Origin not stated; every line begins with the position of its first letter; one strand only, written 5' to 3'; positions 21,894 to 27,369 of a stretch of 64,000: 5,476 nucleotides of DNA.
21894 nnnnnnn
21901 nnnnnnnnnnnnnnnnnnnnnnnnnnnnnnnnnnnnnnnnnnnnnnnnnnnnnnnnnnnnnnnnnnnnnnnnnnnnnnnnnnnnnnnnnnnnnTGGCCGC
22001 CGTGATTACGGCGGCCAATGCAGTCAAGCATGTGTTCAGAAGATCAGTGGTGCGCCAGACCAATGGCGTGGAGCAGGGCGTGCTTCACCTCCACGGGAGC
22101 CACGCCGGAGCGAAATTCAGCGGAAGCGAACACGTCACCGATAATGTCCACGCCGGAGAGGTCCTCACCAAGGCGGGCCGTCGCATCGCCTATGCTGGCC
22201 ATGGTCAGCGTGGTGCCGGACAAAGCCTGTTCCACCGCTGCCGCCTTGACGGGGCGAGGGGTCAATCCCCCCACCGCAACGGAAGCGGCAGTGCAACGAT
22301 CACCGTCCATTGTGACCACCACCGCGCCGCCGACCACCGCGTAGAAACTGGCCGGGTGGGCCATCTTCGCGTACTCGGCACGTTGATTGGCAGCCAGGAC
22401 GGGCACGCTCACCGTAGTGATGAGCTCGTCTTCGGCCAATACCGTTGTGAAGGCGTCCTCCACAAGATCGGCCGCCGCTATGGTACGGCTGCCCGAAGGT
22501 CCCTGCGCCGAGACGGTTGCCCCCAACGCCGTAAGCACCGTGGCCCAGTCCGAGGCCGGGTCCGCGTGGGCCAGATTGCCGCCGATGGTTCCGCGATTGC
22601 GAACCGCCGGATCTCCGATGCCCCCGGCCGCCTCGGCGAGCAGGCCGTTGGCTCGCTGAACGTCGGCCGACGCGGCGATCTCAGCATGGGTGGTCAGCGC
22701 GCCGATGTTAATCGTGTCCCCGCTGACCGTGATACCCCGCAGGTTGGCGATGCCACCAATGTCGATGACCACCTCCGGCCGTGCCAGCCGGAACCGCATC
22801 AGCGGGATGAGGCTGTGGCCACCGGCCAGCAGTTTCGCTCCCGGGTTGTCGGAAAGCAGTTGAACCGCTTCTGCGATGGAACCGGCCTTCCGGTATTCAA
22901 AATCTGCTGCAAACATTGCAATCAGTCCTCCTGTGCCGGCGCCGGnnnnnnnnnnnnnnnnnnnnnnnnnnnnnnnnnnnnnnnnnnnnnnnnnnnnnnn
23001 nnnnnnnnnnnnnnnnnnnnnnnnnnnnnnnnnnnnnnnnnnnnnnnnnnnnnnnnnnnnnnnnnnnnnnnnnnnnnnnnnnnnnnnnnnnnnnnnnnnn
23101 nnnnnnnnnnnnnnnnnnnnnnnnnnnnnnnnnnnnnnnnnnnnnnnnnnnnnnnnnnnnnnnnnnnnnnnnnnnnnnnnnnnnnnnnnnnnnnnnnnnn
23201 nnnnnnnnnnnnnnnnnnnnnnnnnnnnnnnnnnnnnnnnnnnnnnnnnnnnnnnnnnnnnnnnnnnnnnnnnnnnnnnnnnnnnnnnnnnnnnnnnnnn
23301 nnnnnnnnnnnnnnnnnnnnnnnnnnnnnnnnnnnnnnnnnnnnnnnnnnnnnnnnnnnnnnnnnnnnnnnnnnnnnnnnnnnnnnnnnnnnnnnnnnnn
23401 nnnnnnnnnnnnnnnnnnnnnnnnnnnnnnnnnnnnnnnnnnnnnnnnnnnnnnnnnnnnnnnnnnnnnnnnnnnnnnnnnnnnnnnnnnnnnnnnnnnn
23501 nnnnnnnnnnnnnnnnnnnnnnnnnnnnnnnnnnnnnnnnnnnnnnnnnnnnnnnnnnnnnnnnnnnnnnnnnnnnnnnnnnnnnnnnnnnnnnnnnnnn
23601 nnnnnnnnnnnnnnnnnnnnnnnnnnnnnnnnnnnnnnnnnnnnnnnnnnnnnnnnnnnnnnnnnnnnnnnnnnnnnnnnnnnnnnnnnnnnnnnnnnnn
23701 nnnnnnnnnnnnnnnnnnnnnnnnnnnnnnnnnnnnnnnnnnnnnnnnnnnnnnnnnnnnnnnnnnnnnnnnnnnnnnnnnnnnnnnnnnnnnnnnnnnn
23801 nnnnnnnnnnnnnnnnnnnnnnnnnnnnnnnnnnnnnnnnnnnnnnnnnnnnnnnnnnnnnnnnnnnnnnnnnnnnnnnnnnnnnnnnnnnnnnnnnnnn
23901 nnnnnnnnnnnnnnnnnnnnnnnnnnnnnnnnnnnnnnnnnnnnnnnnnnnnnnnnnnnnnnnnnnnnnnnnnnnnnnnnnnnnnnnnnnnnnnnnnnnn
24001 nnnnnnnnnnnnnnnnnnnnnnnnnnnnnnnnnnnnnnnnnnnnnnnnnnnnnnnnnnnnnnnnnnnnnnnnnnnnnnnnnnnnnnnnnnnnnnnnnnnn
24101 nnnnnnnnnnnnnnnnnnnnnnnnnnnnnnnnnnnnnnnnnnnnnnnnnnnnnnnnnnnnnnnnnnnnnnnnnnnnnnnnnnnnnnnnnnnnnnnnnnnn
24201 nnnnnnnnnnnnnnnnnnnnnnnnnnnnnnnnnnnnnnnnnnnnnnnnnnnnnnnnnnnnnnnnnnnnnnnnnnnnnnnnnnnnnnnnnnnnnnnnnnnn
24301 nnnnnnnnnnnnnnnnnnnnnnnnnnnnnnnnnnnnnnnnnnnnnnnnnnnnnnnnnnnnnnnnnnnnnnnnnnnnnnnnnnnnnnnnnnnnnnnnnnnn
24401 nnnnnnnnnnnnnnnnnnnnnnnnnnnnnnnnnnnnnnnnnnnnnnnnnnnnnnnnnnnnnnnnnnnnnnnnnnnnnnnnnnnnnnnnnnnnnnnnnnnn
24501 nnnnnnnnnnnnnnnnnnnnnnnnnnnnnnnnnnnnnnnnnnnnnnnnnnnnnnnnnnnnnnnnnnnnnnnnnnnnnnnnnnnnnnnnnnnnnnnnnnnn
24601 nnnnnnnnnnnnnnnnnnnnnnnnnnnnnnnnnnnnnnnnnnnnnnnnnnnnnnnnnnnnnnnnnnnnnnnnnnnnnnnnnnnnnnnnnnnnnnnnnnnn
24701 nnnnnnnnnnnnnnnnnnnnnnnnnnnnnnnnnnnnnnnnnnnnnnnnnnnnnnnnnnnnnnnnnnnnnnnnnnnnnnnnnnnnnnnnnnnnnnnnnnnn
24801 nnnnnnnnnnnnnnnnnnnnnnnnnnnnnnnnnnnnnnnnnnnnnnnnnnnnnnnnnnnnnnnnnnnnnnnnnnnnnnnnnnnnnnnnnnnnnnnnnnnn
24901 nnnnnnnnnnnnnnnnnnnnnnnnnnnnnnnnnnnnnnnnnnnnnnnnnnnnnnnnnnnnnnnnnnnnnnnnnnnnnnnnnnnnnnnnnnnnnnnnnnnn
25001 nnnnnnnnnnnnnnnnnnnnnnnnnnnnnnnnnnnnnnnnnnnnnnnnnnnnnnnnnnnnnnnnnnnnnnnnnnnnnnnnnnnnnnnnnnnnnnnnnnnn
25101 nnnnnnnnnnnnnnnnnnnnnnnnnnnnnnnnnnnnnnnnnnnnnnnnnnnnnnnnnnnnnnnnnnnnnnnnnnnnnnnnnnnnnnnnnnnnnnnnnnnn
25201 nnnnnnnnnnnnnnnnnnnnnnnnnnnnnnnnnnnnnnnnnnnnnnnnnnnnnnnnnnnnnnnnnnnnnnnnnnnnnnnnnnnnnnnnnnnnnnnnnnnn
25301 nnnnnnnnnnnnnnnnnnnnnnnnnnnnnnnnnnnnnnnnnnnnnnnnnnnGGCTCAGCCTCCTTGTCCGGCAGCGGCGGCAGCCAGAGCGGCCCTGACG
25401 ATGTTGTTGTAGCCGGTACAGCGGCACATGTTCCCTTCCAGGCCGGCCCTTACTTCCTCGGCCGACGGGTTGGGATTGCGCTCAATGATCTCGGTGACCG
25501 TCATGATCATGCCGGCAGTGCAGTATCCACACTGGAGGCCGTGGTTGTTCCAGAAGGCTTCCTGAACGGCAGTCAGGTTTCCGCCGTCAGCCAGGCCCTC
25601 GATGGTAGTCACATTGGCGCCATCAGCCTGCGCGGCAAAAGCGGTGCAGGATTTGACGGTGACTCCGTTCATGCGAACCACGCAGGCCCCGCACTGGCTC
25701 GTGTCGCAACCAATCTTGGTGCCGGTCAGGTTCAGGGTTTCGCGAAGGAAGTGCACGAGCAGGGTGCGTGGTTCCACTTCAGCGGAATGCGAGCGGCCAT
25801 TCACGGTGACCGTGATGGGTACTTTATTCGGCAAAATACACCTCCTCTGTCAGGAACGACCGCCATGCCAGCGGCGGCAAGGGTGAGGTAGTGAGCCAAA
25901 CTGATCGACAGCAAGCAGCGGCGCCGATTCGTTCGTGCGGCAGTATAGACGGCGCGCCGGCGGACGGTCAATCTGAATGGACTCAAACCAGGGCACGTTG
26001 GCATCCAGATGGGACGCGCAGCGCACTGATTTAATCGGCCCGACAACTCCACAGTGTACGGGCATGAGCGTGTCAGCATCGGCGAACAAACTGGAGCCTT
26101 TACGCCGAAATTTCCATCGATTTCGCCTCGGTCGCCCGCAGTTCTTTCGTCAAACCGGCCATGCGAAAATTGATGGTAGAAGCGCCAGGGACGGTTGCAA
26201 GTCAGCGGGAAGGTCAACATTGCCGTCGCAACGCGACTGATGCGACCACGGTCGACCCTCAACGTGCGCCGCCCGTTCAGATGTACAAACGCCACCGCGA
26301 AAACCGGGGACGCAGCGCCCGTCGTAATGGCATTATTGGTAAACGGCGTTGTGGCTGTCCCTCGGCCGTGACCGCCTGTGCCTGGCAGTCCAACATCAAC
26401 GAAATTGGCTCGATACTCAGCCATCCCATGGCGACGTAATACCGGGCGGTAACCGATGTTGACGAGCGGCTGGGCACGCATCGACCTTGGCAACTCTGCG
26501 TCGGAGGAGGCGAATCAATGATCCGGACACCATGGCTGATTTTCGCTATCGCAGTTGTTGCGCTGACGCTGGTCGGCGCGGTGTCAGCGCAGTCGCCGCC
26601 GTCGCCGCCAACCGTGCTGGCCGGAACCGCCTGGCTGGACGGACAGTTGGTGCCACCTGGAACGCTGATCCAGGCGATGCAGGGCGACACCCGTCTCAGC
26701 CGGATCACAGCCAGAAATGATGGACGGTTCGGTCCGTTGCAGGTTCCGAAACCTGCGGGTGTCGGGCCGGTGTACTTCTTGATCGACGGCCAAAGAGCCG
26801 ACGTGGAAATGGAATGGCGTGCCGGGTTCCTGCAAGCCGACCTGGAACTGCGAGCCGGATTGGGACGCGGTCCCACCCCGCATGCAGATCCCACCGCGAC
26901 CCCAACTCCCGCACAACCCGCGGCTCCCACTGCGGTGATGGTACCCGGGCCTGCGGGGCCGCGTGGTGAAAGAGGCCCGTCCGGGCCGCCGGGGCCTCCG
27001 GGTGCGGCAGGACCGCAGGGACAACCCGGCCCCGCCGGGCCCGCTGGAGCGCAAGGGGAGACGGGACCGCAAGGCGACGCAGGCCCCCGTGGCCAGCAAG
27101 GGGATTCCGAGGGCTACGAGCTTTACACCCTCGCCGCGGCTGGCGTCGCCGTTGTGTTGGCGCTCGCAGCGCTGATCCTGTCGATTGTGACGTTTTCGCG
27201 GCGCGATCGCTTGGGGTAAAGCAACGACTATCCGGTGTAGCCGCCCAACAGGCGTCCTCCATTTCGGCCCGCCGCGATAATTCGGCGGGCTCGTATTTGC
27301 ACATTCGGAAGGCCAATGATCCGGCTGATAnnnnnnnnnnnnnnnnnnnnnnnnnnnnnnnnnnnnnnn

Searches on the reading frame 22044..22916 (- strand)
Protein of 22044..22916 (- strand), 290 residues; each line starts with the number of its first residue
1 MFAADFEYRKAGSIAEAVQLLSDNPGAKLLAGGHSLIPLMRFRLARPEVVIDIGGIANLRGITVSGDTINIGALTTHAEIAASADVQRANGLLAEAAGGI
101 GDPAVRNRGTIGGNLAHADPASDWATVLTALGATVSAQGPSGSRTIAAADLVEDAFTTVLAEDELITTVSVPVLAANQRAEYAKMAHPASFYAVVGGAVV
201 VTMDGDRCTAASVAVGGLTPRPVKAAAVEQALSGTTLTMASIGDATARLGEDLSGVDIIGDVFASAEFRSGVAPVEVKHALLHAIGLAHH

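Call 60: search_protein_families(library=pfam, proteins=[window:22044-22916:-], max_evalue=0.001)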
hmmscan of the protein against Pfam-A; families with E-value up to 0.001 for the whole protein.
window:22044-22916:- (290 aa): 2 families
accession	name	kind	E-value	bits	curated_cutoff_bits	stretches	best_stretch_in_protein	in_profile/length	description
PF00941.27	FAD_binding_5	-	5.9e-53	179.6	27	1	5-173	2-169/170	FAD binding domain in molybdopterin dehydrogenase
PF03450.22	CO_deh_flav_C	-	5.1e-15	55.9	25.5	1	182-282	3-100/102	CO dehydrogenase flavoprotein C-terminal domain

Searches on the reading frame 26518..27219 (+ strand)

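Call 60: search_protein_families(library=pfam, proteins=[window:26518-27219:+], max_evalue=0.001)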
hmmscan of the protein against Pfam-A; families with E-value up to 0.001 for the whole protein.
window:26518-27219:+ (233 aa): 1 family
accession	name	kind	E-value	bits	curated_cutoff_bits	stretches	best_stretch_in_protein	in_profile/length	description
PF01391.23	Collagen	-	4e-09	36.6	27.2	1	143-196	3-56/60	Collagen triple helix repeat (20 copies)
